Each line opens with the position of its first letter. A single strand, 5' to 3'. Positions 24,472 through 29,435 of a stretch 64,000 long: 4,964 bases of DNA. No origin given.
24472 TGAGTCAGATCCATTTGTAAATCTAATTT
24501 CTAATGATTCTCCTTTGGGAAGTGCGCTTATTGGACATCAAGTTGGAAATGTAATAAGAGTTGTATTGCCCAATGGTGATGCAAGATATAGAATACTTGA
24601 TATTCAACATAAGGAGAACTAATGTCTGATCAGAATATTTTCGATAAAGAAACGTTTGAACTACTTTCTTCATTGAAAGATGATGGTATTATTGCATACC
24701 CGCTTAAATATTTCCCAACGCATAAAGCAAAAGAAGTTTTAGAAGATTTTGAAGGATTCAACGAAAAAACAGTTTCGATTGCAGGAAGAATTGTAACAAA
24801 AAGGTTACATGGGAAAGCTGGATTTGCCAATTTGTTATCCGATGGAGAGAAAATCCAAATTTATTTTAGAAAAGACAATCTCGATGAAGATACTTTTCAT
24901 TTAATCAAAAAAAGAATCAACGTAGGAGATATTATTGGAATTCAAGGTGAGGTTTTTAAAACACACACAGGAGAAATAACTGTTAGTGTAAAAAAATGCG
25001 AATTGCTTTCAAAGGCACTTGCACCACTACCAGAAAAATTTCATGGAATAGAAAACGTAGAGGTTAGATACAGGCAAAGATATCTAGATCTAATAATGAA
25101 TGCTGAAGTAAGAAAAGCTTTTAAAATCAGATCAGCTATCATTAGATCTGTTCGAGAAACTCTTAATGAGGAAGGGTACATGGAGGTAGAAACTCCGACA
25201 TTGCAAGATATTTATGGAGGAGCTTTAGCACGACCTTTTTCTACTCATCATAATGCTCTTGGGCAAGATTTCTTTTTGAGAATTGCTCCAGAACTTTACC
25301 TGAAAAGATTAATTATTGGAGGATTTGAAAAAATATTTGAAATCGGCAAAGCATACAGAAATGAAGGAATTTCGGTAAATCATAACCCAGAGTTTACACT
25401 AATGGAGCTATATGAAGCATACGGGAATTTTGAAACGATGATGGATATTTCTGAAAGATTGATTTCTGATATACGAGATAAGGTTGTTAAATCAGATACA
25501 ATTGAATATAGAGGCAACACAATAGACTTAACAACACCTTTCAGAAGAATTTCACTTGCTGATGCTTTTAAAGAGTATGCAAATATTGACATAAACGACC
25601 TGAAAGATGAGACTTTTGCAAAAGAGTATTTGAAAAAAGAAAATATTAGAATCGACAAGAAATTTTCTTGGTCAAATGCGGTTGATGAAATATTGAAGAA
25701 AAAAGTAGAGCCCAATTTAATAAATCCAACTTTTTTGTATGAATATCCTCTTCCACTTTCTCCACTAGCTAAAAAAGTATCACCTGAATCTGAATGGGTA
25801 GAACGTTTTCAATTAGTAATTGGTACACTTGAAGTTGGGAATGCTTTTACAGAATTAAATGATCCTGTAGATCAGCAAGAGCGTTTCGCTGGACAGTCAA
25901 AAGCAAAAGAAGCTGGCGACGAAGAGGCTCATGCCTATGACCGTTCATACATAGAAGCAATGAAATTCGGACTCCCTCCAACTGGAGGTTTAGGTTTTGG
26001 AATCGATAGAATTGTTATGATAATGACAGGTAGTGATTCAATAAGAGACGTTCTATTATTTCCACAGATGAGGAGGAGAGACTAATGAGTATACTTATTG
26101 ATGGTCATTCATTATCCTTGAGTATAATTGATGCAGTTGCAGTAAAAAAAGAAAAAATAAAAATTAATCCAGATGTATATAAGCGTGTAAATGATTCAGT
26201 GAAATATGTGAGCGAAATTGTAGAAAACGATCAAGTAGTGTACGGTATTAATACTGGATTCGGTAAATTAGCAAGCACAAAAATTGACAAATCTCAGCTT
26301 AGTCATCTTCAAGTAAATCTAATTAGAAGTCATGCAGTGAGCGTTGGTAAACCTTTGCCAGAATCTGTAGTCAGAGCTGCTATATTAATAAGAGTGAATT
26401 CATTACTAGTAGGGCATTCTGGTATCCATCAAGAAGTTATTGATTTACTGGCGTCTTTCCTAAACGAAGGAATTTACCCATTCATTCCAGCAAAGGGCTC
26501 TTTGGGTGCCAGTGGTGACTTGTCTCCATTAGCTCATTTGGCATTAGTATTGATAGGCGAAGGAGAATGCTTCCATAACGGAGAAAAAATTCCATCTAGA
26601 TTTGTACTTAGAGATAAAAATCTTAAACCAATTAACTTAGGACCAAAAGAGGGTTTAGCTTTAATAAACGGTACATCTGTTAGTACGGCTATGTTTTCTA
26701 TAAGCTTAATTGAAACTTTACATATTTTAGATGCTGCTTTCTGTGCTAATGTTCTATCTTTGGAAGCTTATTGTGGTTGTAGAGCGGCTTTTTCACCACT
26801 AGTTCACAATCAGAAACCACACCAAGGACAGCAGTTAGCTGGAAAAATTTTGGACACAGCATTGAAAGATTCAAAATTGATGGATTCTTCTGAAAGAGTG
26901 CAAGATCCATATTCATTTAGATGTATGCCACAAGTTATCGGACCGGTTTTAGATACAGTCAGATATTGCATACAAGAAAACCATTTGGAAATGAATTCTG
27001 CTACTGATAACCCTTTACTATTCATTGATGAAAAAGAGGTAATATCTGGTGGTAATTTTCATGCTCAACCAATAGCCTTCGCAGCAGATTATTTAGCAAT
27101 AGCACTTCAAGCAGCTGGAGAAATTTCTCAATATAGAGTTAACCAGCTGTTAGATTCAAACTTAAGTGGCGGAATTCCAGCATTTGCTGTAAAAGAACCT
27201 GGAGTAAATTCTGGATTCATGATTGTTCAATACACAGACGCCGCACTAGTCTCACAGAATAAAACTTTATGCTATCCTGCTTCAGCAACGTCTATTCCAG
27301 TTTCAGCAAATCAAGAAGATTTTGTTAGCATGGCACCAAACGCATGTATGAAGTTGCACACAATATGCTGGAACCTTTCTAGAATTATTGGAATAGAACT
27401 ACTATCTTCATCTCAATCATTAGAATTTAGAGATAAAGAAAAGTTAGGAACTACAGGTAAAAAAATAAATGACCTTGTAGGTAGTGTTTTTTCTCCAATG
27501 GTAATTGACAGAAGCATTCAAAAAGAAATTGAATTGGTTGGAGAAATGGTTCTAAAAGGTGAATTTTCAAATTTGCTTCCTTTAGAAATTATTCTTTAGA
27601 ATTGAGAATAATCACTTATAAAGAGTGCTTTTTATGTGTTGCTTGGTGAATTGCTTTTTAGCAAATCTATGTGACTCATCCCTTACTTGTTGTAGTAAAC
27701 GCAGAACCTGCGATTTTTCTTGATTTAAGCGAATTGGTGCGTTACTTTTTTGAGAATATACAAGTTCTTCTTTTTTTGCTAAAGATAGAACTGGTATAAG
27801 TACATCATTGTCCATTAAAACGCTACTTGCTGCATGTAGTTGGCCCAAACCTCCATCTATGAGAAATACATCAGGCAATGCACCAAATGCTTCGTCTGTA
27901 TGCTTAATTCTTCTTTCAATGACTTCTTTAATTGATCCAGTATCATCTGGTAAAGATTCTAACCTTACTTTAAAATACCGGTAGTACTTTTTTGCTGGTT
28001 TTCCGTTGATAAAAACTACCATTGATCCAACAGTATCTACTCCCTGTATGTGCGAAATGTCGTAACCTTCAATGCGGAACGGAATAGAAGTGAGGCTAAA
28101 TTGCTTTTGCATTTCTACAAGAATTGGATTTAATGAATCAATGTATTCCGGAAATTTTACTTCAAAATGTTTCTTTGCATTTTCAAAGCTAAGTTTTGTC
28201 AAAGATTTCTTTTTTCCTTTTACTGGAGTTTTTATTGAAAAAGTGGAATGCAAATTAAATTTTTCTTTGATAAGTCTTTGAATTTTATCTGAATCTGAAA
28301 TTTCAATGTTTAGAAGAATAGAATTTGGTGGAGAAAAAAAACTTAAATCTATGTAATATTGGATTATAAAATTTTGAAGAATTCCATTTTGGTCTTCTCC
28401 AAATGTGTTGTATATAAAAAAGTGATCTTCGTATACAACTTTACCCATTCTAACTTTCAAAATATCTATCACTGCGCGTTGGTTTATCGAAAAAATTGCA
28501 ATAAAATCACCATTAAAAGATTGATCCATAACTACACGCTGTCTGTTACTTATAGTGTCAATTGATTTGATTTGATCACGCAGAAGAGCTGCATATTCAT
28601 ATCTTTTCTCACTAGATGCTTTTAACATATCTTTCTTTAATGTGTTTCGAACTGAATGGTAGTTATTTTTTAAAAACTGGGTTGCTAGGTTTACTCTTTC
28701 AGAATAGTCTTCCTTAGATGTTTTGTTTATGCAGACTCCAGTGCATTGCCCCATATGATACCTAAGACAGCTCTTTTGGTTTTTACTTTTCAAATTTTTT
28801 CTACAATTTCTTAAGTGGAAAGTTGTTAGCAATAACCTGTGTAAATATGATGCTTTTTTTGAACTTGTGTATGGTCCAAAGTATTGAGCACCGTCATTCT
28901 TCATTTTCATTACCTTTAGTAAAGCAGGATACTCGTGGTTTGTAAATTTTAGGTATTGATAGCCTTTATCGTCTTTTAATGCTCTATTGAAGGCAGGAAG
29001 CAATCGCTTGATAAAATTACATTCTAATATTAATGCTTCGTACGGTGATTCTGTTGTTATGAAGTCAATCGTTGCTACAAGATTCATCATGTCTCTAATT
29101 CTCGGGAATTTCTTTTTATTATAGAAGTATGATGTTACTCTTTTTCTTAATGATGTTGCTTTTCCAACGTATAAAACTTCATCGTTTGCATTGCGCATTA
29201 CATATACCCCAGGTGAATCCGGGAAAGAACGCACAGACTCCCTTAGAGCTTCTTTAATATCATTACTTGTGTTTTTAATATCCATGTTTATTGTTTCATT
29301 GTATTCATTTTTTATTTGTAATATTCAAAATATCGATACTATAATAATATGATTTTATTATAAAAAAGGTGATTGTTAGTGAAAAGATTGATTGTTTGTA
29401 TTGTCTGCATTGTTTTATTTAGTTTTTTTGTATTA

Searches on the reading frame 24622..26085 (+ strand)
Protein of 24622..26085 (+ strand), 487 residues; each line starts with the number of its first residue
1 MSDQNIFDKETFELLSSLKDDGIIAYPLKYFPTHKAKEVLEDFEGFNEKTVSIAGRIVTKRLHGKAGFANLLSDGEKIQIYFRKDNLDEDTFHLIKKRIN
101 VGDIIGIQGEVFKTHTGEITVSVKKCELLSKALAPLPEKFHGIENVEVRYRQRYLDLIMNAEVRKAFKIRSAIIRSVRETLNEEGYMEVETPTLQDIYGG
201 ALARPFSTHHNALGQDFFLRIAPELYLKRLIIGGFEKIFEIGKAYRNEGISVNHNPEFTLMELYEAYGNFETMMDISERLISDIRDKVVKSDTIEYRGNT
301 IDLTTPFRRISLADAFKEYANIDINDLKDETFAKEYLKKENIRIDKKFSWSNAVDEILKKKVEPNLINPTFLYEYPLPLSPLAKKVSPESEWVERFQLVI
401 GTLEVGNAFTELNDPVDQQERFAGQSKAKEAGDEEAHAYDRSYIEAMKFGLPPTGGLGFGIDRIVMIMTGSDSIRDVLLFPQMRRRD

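Call 53: search_protein_families(library=pfam, proteins=[window:24622-26085:+], max_evalue=0.001)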
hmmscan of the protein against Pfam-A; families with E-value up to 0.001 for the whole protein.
window:24622-26085:+ (487 aa): 3 families
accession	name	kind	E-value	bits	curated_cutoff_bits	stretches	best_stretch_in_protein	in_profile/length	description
PF00152.25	tRNA-synt_2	-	3.9e-90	302.5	25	1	146-483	2-307/308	tRNA synthetases class II (D, K and N)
PF01336.31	tRNA_anti-codon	-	3.3e-12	46.6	27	1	51-129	1-75/75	OB-fold nucleic acid binding domain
PF01409.25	tRNA-synt_2d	-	5.4e-05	23.2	19.8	0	456-477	214-235/246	tRNA synthetases class II core domain (F)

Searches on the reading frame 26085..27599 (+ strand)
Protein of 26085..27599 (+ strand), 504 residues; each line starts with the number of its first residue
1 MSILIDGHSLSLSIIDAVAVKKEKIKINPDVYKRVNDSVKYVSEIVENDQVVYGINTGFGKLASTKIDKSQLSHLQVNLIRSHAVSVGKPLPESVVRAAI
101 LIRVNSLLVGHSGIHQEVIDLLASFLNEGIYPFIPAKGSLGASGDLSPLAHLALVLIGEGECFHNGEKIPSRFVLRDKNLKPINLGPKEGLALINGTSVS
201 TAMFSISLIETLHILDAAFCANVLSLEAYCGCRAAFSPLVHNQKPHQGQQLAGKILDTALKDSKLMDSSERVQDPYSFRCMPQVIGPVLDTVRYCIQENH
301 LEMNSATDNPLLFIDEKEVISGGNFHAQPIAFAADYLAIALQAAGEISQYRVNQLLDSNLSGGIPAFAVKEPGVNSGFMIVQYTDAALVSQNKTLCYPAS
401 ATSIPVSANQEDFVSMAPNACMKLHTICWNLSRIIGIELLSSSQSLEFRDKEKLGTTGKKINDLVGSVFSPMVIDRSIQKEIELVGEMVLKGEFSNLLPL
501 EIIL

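Call 53: search_protein_families(library=pfam, proteins=[window:26085-27599:+], max_evalue=0.001)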
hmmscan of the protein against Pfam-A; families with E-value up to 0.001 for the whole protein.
window:26085-27599:+ (504 aa): 1 family
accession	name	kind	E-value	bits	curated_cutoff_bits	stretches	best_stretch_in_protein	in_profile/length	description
PF00221.24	Lyase_aromatic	-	9.2e-171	569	27.3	1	10-460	1-459/466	Aromatic amino acid lyase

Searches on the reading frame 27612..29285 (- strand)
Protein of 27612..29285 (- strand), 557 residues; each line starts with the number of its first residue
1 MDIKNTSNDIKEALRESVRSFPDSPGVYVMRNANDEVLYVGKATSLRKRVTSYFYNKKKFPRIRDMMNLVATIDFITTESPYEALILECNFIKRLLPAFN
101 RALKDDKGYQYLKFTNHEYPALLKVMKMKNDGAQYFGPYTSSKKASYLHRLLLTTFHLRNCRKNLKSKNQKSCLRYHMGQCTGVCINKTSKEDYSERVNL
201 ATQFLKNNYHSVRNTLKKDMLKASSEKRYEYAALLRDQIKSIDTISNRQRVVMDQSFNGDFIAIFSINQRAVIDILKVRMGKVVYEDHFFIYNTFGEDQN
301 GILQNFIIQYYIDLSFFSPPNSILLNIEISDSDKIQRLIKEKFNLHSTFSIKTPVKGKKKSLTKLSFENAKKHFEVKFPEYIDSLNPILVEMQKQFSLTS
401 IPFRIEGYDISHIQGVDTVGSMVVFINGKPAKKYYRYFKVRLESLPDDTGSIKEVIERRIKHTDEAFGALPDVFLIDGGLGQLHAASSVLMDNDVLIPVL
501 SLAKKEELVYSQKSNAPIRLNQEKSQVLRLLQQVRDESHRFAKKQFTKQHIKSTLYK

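Call 53: search_protein_families(library=pfam, proteins=[window:27612-29285:-], max_evalue=0.001)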
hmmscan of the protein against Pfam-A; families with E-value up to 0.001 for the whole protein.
window:27612-29285:- (557 aa): 5 families
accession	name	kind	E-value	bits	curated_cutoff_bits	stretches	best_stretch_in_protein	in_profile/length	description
PF08459.17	UvrC_RNaseH_dom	-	7e-47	159.7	22.3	1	393-542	1-158/159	UvrC RNAse H endonuclease domain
PF22920.2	UvrC_RNaseH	-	1e-19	71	24.3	1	260-375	3-114/116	UvrC Ribonuclease H-like domain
PF01541.30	GIY-YIG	-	8.1e-08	32.9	22.6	1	25-96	2-73/78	GIY-YIG catalytic domain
PF02151.25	UVR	-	2e-06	27.8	21.5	1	214-243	5-34/36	UvrB/uvrC motif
PF24348.1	DUF7508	-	0.0009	19.8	26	0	15-53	12-49/79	Domain of unknown function (DUF7508)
